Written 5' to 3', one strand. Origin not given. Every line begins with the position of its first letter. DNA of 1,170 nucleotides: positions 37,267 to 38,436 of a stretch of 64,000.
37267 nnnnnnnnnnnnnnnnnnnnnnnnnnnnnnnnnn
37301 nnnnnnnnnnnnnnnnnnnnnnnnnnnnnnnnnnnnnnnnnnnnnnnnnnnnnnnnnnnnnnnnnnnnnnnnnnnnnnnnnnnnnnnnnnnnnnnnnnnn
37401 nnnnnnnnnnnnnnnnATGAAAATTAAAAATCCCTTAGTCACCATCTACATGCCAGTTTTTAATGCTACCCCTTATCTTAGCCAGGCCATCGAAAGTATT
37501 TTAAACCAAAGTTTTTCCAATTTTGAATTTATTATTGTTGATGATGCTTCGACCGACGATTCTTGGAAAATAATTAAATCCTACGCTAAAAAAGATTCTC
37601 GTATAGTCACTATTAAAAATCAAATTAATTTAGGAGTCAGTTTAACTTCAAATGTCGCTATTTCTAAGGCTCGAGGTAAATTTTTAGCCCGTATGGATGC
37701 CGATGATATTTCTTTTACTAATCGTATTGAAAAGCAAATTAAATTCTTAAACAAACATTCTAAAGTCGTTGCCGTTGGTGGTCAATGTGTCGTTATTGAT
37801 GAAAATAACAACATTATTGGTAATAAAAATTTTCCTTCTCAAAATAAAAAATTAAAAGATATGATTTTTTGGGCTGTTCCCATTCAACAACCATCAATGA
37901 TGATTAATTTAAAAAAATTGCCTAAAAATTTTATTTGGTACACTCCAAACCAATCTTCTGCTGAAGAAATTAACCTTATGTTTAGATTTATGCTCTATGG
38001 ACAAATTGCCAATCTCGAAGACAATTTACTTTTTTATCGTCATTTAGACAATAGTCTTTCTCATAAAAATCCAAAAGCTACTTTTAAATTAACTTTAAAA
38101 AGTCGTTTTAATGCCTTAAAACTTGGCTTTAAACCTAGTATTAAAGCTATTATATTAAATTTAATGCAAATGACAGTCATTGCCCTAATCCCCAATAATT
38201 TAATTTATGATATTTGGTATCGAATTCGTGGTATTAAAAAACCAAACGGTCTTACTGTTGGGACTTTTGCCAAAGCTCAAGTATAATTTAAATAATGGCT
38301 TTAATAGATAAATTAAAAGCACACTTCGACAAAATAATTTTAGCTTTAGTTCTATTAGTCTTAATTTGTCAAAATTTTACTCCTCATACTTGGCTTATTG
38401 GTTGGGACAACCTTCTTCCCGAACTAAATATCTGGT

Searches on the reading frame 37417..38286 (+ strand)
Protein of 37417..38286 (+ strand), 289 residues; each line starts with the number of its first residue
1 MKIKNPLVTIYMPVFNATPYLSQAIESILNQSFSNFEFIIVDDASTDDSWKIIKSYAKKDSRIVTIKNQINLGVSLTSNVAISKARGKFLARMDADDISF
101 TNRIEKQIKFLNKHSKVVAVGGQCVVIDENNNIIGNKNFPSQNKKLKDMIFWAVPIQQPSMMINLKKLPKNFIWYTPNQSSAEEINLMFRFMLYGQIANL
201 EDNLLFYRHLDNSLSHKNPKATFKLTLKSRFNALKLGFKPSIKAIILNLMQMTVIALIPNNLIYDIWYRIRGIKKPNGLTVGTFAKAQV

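Call 7: search_protein_families(library=pfam, proteins=[window:37417-38286:+])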
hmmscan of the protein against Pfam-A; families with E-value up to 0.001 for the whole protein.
window:37417-38286:+ (289 aa): 4 families
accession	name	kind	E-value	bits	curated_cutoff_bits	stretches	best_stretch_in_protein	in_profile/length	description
PF00535.33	Glycos_transf_2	-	2.9e-34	118.8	23.3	1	9-167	1-162/168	Glycosyl transferase family 2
PF13641.12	Glyco_tranf_2_3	-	6.6e-09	36.5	27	1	8-124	3-122/230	Glycosyltransferase like family 2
PF10111.15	Glyco_tranf_2_2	-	1.6e-08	34.8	27.3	1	16-112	10-107/276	Glycosyltransferase like family 2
PF13704.12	Glyco_tranf_2_4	-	0.00042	21.2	27.5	1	16-104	2-89/98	Glycosyl transferase family 2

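Call 10: find_encoding_contigs(protein=window:37417-38286:+, flank=6000, max_places=10)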
Protein window:37417-38286:+ (289 aa): no gene with exactly this product is on record in the collection.

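Call 11: find_homologous_proteins(query=window:37417-38286:+)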
Query window:37417-38286:+ (289 aa): 4970 proteins with E <= 0.001 among 5647 candidates; the best 120 are listed.
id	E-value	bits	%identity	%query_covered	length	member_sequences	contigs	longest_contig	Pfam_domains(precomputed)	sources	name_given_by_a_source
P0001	4.0e-185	631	100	100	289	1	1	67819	PF10111.15,PF13641.13,PF00535.33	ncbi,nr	ncbi:MAG: glycosyltransferase family 2 protein [Candidatus Shapirobacteria bacterium]|nr:glycosyltra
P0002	2.3e-184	629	99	100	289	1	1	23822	PF10111.15,PF13641.13,PF00535.33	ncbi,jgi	ncbi:MAG: glycosyltransferase family 2 protein [Candidatus Shapirobacteria bacterium]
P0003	5.5e-183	624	99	100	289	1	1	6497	PF10111.15,PF13641.13,PF00535.33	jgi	jgi:glycosyltransferase involved in cell wall biosynthesis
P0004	8.7e-178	607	100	96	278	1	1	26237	PF10111.15,PF13641.13,PF00535.33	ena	-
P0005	1.4e-167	574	89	100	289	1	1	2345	PF10111.15,PF13641.13,PF00535.33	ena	-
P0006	5.3e-167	572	88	100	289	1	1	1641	PF10111.15,PF13641.13,PF00535.33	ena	-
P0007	6.9e-160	549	84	100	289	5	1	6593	PF10111.15,PF13641.13,PF00535.33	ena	-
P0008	5.4e-158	542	83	100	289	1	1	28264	PF10111.15,PF13641.13,PF00535.33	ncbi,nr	ncbi:MAG: glycosyltransferase family 2 protein [Candidatus Shapirobacteria bacterium]|nr:glycosyltra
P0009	9.5e-158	542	83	99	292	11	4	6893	PF10111.15,PF13641.13,PF00535.33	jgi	-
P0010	1.2e-157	541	83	100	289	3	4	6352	PF10111.15,PF13641.13,PF00535.33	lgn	-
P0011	2.9e-157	540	84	100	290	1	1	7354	PF10111.15,PF13641.13,PF00535.33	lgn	-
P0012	1.3e-156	538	85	100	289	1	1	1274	PF10111.15,PF13641.13,PF00535.33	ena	-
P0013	1.2e-155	535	82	100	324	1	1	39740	PF10111.15,PF13641.13,PF00535.33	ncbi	-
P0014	2.1e-155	534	81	100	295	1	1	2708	PF10111.15,PF13641.13,PF00535.33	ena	-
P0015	3.2e-155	533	83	100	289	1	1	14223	PF10111.15,PF13641.13,PF00535.33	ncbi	ncbi:MAG: glycosyltransferase family A protein [Candidatus Shapirobacteria bacterium]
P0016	3.6e-155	533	84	99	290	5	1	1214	PF10111.15,PF13641.13,PF00535.33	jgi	-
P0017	9.7e-155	532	82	100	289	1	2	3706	PF10111.15,PF13641.13,PF00535.33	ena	-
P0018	2.7e-154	530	86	96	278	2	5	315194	PF10111.15,PF13641.13,PF00535.33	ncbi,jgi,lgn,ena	-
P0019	7.5e-154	529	83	99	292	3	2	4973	PF10111.15,PF13641.13,PF00535.33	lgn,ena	-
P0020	1.4e-153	528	80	100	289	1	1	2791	PF10111.15,PF13641.13,PF00535.33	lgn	-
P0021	2.8e-153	527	82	100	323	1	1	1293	PF10111.15,PF00535.33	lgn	-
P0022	3.0e-151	520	80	100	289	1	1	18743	PF10111.15,PF13641.13,PF00535.33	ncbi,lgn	-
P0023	6.3e-151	519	79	100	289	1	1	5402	PF10111.15,PF13641.13,PF00535.33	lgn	-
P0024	9.1e-151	519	80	100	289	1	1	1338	PF10111.15,PF13641.13,PF00535.33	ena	-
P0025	4.8e-150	516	80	100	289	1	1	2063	PF10111.15,PF00535.33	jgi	-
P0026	3.2e-149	514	78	99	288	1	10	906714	PF10111.15,PF13641.13,PF00535.33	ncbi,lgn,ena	-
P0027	4.9e-149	513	83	96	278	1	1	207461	PF10111.15,PF13641.13,PF00535.33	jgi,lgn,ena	-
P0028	6.4e-149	513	79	97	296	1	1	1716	PF10111.15,PF13641.13,PF00535.33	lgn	-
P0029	1.0e-148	512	79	99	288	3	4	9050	PF10111.15,PF00535.33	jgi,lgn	-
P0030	1.3e-148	512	78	100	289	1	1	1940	PF10111.15,PF13641.13,PF00535.33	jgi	jgi:glycosyltransferase involved in cell wall biosynthesis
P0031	2.9e-148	511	79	100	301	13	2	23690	PF10111.15,PF13641.13,PF00535.33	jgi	-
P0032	3.1e-148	510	79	100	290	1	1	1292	PF10111.15,PF00535.33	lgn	-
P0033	4.8e-148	510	78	99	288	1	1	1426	PF10111.15,PF00535.33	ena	-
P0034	1.6e-147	508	80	96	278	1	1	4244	PF10111.15,PF00535.33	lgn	-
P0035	2.2e-147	508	78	100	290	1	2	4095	PF10111.15,PF00535.33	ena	-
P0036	6.3e-147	506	78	98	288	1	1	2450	PF10111.15,PF13641.13,PF00535.33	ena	-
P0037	9.3e-147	506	78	99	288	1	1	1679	PF10111.15,PF00535.33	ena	-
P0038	2.2e-146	504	79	98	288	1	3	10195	PF10111.15,PF13641.13,PF00535.33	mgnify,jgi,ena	mgnify:CR=1 FL=1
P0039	2.4e-146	504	77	98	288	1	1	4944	PF10111.15,PF00535.33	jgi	jgi:glycosyltransferase involved in cell wall biosynthesis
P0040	3.0e-146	504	79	100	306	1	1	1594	PF10111.15,PF00535.33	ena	-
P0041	3.0e-146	504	77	98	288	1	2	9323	PF10111.15,PF13641.13,PF00535.33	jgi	-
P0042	4.5e-146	503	80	96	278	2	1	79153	PF10111.15,PF00535.33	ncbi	-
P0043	1.2e-145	502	77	98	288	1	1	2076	PF10111.15,PF13641.13,PF00535.33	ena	-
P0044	3.8e-145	500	76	100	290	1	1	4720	PF10111.15,PF13641.13,PF00535.33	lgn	-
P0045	4.1e-145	500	77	98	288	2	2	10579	PF10111.15,PF13641.13,PF00535.33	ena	-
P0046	4.4e-145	500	81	96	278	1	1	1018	PF10111.15,PF00535.33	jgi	-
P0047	7.2e-145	499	77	99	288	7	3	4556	PF00535.33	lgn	-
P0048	3.1e-144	497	79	96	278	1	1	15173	PF10111.15,PF00535.33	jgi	-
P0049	1.1e-142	492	78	96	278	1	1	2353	PF10111.15,PF00535.33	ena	-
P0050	1.1e-142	492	74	99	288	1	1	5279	PF10111.15,PF00535.33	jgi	jgi:glycosyltransferase involved in cell wall biosynthesis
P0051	1.4e-142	492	74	99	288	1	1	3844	PF10111.15,PF13641.13,PF00535.33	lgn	-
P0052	2.2e-142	491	78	96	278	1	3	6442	PF10111.15,PF00535.33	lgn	-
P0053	2.4e-142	491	77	98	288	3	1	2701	PF10111.15,PF13641.13,PF00535.33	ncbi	-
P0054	3.1e-142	491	76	100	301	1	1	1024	PF13641.13,PF00535.33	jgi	jgi:glycosyltransferase involved in cell wall biosynthesis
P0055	1.0e-135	469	73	98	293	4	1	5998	PF10111.15,PF13641.13,PF00535.33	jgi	jgi:glycosyltransferase involved in cell wall biosynthesis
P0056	1.5e-135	469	73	98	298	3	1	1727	PF10111.15,PF13641.13,PF00535.33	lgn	-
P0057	2.1e-135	468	72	100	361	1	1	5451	PF10111.15,PF00535.33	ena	-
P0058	1.4e-131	456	71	100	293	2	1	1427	PF10111.15,PF13641.13,PF00535.33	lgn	-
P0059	6.8e-131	454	74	98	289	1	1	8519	PF10111.15,PF13641.13,PF00535.33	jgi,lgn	jgi:glycosyltransferase involved in cell wall biosynthesis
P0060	1.3e-130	453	70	99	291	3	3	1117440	PF10111.15,PF13641.13,PF00535.33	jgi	jgi:glycosyltransferase involved in cell wall biosynthesis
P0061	1.4e-128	446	73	95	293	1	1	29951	PF10111.15,PF13641.13,PF00535.33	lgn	-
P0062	1.8e-128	446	72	95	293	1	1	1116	PF10111.15,PF13641.13,PF00535.33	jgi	jgi:glycosyltransferase involved in cell wall biosynthesis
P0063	2.0e-128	445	71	96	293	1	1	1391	PF10111.15,PF00535.33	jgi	-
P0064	4.4e-128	444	68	100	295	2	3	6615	PF10111.15,PF13641.13,PF00535.33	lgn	-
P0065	2.6e-127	442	71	96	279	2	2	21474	PF10111.15,PF00535.33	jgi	-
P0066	6.9e-127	440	69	97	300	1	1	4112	PF10111.15,PF13641.13,PF00535.33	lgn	-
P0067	7.5e-127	440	72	95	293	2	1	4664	PF10111.15,PF13641.13,PF00535.33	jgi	-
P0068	3.2e-126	438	70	95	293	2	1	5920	PF10111.15,PF13641.13,PF00535.33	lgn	-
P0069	3.3e-126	438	69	96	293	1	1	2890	PF10111.15,PF00535.33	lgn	-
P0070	3.6e-126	438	70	95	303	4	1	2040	PF10111.15,PF13641.13,PF00535.33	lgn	-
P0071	7.5e-126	437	74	91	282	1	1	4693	PF10111.15,PF13641.13,PF00535.33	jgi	jgi:glycosyltransferase involved in cell wall biosynthesis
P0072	1.3e-125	436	66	98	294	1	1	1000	PF10111.15,PF13641.13,PF00535.33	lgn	-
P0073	3.0e-125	435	74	91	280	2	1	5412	PF10111.15,PF00535.33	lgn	-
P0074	3.6e-125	435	71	95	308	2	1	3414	PF10111.15,PF00535.33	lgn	-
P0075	1.6e-124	433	70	95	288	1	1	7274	PF10111.15,PF13641.13,PF00535.33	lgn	-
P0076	5.5e-124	431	69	96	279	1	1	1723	PF10111.15,PF00535.33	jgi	jgi:glycosyltransferase involved in cell wall biosynthesis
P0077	4.9e-123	428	66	98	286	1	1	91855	PF10111.15,PF13641.13,PF00535.33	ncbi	-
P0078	3.2e-122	425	68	98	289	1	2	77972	PF10111.15,PF13641.13,PF00535.33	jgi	jgi:glycosyltransferase involved in cell wall biosynthesis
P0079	6.8e-122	424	72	91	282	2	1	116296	PF10111.15,PF13641.13,PF00535.33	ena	-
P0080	2.0e-120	419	65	100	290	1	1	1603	PF10111.15,PF13641.13,PF00535.33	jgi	jgi:glycosyltransferase involved in cell wall biosynthesis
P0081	1.6e-119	416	67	98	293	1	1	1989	PF10111.15,PF13641.13,PF00535.33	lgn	-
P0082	1.9e-119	416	63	99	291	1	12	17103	PF10111.15,PF13641.13,PF00535.33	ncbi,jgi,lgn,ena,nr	ncbi:MAG TPA: glycosyltransferase family A protein [Candidatus Woesebacteria bacterium]|jgi:glycosyl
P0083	5.2e-119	415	64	100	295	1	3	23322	PF10111.15,PF13641.13,PF00535.33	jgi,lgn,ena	-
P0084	5.9e-119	414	67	94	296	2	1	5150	PF10111.15,PF13641.13,PF00535.33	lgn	-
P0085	1.5e-118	413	63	99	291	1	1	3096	PF10111.15,PF13641.13,PF00535.33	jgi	-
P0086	6.2e-118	411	65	98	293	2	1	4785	PF10111.15,PF13641.13,PF00535.33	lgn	-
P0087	1.6e-117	410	66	96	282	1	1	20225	PF10111.15,PF13641.13,PF00535.33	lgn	-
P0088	6.9e-117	408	69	91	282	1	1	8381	PF10111.15,PF13641.13,PF00535.33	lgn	-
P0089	1.5e-116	407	65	98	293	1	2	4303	PF10111.15,PF13641.13,PF00535.33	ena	-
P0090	2.9e-116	406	64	97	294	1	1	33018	PF10111.15,PF00535.33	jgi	jgi:glycosyltransferase involved in cell wall biosynthesis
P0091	3.4e-116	405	64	96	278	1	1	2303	PF10111.15,PF13641.13,PF00535.33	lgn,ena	-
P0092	7.9e-116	404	64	98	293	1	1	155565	PF10111.15,PF13641.13,PF00535.33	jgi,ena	-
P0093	8.4e-116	404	65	100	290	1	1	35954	PF10111.15,PF13641.13,PF00535.33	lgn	-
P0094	1.3e-115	403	63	99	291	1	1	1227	PF10111.15,PF13641.13,PF00535.33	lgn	-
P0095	3.0e-115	402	62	100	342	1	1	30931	PF10111.15,PF13641.13,PF00535.33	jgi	jgi:glycosyltransferase involved in cell wall biosynthesis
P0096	5.1e-115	402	63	100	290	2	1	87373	PF10111.15,PF13641.13,PF00535.33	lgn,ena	-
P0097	1.3e-114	400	63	100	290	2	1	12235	PF10111.15,PF13641.13,PF00535.33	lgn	-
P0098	1.4e-114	400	65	95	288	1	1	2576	PF10111.15,PF13641.13,PF00535.33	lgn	-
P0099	1.8e-114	400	64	100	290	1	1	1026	PF10111.15,PF13641.13,PF00535.33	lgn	-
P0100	1.8e-114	400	64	100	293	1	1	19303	PF10111.15,PF13641.13,PF00535.33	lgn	-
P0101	2.2e-114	399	66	93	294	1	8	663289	PF10111.15,PF13641.13,PF00535.33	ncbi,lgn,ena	ncbi:MAG: glycosyltransferase family A protein [Patescibacteria group bacterium]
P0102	3.7e-114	399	60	100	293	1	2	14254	PF10111.15,PF13641.13,PF00535.33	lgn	-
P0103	4.1e-114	399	60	100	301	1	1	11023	PF10111.15,PF13641.13,PF00535.33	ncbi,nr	ncbi:MAG TPA: glycosyltransferase family 2 protein [Candidatus Methanoperedens sp.]|nr:glycosyltrans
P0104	6.3e-114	398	63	100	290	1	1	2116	PF10111.15,PF13641.13,PF00535.33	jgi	jgi:glycosyltransferase involved in cell wall biosynthesis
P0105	1.0e-113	397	64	96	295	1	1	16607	PF10111.15,PF13641.13,PF00535.33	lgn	-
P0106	1.1e-113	397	63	98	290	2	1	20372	PF10111.15,PF13641.13,PF00535.33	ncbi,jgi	ncbi:MAG: glycosyltransferase family 2 protein [Candidatus Shapirobacteria bacterium]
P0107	2.2e-113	396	62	100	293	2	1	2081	PF10111.15,PF00535.33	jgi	-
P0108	2.3e-113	396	62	100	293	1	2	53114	PF10111.15,PF13641.13,PF00535.33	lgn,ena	-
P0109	2.4e-113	396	61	100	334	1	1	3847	PF10111.15,PF13641.13,PF00535.33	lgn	-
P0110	6.2e-113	395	62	98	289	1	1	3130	PF10111.15,PF13641.13,PF00535.33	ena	-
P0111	8.2e-113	394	64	93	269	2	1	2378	PF10111.15,PF13641.13,PF00535.33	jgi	jgi:glycosyltransferase involved in cell wall biosynthesis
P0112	1.3e-112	394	60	100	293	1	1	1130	PF10111.15,PF13641.13,PF00535.33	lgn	-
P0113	1.3e-112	394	62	99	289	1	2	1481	PF10111.15,PF13641.13,PF00535.33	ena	-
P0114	1.6e-112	393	62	100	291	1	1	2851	PF10111.15,PF00535.33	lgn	-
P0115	2.1e-112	393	61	100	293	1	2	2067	PF10111.15,PF13641.13,PF00535.33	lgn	-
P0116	3.1e-112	392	61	100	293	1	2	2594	PF10111.15,PF13641.13,PF00535.33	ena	-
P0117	3.2e-112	392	64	96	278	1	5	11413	PF10111.15,PF00535.33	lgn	-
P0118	3.3e-112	392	62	99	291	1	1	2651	PF10111.15,PF00535.33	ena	-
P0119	4.8e-112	392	61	99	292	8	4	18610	PF10111.15,PF13641.13,PF00535.33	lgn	-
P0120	8.2e-112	391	61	99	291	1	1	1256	PF10111.15,PF13641.13,PF00535.33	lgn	-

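Call 13: find_related_loci(query=A1, collection=genome_contigs, flank=3000)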
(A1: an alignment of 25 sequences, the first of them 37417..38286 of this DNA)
Query A1 (289 aa) in genome_contigs; peptide patterns used: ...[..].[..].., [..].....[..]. (x = any residue, [..] = any of these).
600 stretches matched a pattern (row limit reached: there are more); 541 encode a relative of the query (tblastn E <= 1e-3); the best 80 are kept; 79 distinct loci.
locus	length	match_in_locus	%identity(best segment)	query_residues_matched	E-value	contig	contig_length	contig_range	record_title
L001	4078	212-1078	82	1-289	5e-168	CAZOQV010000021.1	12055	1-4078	MAG TPA_asm: uncultured Gammaproteobacteria bacterium isolate SRP192927_co2_309 genome assembly, contig: NODE_9793_lengt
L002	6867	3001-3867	83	1-289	7e-164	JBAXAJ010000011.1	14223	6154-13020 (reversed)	MAG: Candidatus Shapirobacteria bacterium isolate ELA138 MAG138_11, whole genome shotgun sequence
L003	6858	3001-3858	78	4-289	4e-157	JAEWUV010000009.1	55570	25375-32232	MAG: Candidatus Parcubacteria bacterium isolate OH_SDB_33 k127_316173, whole genome shotgun sequence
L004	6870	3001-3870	66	1-289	4e-132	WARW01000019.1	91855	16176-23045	MAG: Patescibacteria group bacterium isolate AMAZON02 genome_19, whole genome shotgun sequence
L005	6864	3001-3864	63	2-289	1e-122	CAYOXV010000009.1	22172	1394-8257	MAG TPA_asm: uncultured Gammaproteobacteria bacterium isolate binchicken_co173_477 genome assembly, contig: NODE_7975_le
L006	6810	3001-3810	66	4-273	5e-122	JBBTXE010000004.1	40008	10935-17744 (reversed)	MAG: Patescibacteria group bacterium isolate H52-bin029_1 H52_bin029_1_000000000004, whole genome shotgun sequence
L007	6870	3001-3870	60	1-289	4e-122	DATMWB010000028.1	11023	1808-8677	MAG TPA_asm: Candidatus Methanoperedens sp. isolate SMAG_U13083 k141_1367504, whole genome shotgun sequence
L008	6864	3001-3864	62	1-289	2e-121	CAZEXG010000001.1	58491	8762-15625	MAG TPA_asm: uncultured Gammaproteobacteria bacterium isolate SRP278252_co2_757 genome assembly, contig: NODE_847_length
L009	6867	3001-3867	58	2-289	2e-113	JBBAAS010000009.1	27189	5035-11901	MAG: Candidatus Shapirobacteria bacterium isolate SO_2017_GW3_48 scaffold_1051_c1_OW296A_2017, whole genome shotgun sequ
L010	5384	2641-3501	60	3-289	4e-113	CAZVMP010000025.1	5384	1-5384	MAG TPA_asm: uncultured Gammaproteobacteria bacterium isolate binchicken_co45_820 genome assembly, contig: NODE_30824_le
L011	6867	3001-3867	60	2-289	1e-117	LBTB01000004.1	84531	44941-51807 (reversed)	MAG: Candidatus Shapirobacteria bacterium GW2011_GWF2_37_20 US46_C0004, whole genome shotgun sequence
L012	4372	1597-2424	59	1-275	8e-113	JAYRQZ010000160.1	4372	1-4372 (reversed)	MAG: Candidatus Woesebacteria bacterium isolate XM1_ASGE3bin.17 k141_920383, whole genome shotgun sequence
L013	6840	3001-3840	58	4-283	5e-111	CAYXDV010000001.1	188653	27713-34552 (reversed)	MAG TPA_asm: uncultured Gammaproteobacteria bacterium isolate SRP170004_co1_52 genome assembly, contig: NODE_70_length_1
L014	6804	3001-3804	60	6-273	1e-109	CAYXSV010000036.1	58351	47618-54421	MAG TPA_asm: uncultured Gammaproteobacteria bacterium isolate SRP067234_co1_340 genome assembly, contig: k99_193577, who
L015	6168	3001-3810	57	6-275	1e-109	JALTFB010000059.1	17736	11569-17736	MAG: Candidatus Shapirobacteria bacterium isolate S014_metabat2_scaf2bin.074 S014_NODE_590_length_17736_cov_3.830598, wh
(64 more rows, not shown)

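Call 35: search_protein_families(library=ncbifam, proteins=[window:37417-38286:+], max_evalue=0.01)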
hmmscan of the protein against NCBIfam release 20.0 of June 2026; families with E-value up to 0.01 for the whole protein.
window:37417-38286:+ (289 aa): 22 families
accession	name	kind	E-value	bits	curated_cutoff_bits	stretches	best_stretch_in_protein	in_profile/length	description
NF053739.1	GlytfEpsEBac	equivalog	9.8e-37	126.4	450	1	6-219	1-214/265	glycosyltransferase EpsE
NF047683.1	TeichurnBiosyTuaG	equivalog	4.2e-32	111.8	400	1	1-222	1-218/252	teichuronic acid biosynthesis protein TuaG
NF007482.0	PRK10073.1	equivalog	4.7e-22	78.4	423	1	3-121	3-120/334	glycosyltransferase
NF007453.0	PRK10018.1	equivalog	1.4e-19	70.8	382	1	3-109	3-109/280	colanic acid biosynthesis glycosyltransferase WcaA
TIGR04017.1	WcaA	equivalog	3.2e-19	69.6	495.75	1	3-109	2-108/279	colanic acid biosynthesis glycosyltransferase WcaA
TIGR03937.1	PgaC_IcaA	equivalog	1.2e-17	64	422.3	1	4-135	43-173/407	poly-beta-1,6-N-acetyl-D-glucosamine synthase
NF050050.1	ProtGlycPglI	equivalog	2.2e-16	60.1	500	1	6-132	2-126/306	GalNAc(5)-diNAcBac-PP-undecaprenol beta-1,3-glucosyltransferase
NF038302.1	EPS_HpsE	equivalog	2.4e-13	49.7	300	1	8-124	3-124/307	hormogonium polysaccharide biosynthesis glycosyltransferase HpsE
TIGR03111.1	glyc2_xrt_Gpos1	hypoth_equivalog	1.1e-12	47.5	363.95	1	4-131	47-174/439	TIGR03111 family XrtG-associated glycosyltransferase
NF041394.1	GtaseAglG_Halo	equivalog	4e-12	46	440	1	21-125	18-120/304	glucosyl-dolichyl phosphate glucuronosyltransferase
NF041875.1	EPS_EpsD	equivalog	1.6e-11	44.2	370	1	9-121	2-114/325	exopolysaccharide biosynthesis glycosyltransferase EpsD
TIGR03965.1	mycofact_glyco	equivalog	3.2e-09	36.2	280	1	6-134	74-201/467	mycofactocin biosynthesis glycosyltransferase MftF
TIGR04440.1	glyco_TIGR04440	domain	8.6e-08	32.2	70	1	8-139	2-135/215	TIGR00180 family glycosyltransferase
TIGR04242.1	nodulat_NodC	equivalog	2e-07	30.3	550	1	5-130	47-174/395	chitooligosaccharide synthase NodC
NF038299.1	EPS_HpsN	equivalog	9e-07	28.2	425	1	6-125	1-120/317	hormogonium polysaccharide biosynthesis glycosyltransferase HpsN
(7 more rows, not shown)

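Call 45: find_encoding_contigs(protein=P0005, flank=1500, max_places=2)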
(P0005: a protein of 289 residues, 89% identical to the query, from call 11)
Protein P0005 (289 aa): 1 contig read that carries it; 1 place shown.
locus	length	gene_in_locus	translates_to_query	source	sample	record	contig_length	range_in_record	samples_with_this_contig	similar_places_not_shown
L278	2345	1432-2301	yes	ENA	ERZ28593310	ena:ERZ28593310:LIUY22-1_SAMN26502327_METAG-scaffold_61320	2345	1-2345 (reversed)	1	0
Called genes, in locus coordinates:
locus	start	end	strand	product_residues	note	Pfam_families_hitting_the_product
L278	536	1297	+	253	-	-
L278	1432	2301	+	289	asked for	PF00535:Glycos_transf_2, PF10111:Glyco_tranf_2_2 (weak), PF13641:Glyco_tranf_2_3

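Call 46: find_encoding_contigs(protein=P0018, flank=1500, max_places=2)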
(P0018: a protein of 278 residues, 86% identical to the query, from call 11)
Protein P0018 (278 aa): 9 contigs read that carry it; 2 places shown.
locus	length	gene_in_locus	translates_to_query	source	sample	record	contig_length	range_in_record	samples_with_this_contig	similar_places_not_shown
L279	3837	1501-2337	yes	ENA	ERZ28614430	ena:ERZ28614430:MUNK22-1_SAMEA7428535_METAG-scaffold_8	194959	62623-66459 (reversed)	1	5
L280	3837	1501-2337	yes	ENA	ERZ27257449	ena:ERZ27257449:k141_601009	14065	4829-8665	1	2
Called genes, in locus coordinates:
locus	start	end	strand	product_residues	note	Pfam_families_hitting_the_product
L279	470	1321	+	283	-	-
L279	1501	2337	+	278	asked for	PF00535:Glycos_transf_2, PF10111:Glyco_tranf_2_2, PF13641:Glyco_tranf_2_3 (weak)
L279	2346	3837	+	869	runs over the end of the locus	-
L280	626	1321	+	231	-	-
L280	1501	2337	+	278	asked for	PF00535:Glycos_transf_2, PF10111:Glyco_tranf_2_2, PF13641:Glyco_tranf_2_3 (weak)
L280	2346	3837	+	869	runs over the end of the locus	-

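Call 47: find_encoding_contigs(protein=P0007, flank=1500, max_places=2)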
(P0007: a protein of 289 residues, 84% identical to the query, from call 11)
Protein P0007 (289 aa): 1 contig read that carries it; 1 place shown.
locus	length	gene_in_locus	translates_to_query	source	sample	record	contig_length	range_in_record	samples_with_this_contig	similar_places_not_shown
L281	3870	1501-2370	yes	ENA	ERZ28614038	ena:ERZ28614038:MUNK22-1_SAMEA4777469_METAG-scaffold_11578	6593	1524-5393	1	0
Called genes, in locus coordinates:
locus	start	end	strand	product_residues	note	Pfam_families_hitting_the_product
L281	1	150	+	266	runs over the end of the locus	-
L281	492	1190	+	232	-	-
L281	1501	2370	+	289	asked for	PF00535:Glycos_transf_2, PF10111:Glyco_tranf_2_2, PF13641:Glyco_tranf_2_3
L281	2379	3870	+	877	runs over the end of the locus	-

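Call 48: find_encoding_contigs(protein=P0027, flank=1500, max_places=2)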
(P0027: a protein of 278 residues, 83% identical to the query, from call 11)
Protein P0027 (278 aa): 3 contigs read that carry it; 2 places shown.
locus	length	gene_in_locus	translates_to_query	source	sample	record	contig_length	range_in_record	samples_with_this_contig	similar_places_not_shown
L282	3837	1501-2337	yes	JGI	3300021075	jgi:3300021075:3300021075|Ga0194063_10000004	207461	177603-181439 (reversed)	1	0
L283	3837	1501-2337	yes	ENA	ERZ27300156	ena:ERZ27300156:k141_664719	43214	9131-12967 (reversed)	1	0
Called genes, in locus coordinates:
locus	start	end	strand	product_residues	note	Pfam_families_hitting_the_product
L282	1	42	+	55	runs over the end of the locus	-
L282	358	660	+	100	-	-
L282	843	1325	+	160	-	-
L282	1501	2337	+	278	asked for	PF00535:Glycos_transf_2, PF10111:Glyco_tranf_2_2 (weak), PF13641:Glyco_tranf_2_3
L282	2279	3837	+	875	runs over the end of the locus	-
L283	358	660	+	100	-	-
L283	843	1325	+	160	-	-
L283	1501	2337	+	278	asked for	PF00535:Glycos_transf_2, PF10111:Glyco_tranf_2_2 (weak), PF13641:Glyco_tranf_2_3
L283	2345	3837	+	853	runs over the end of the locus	-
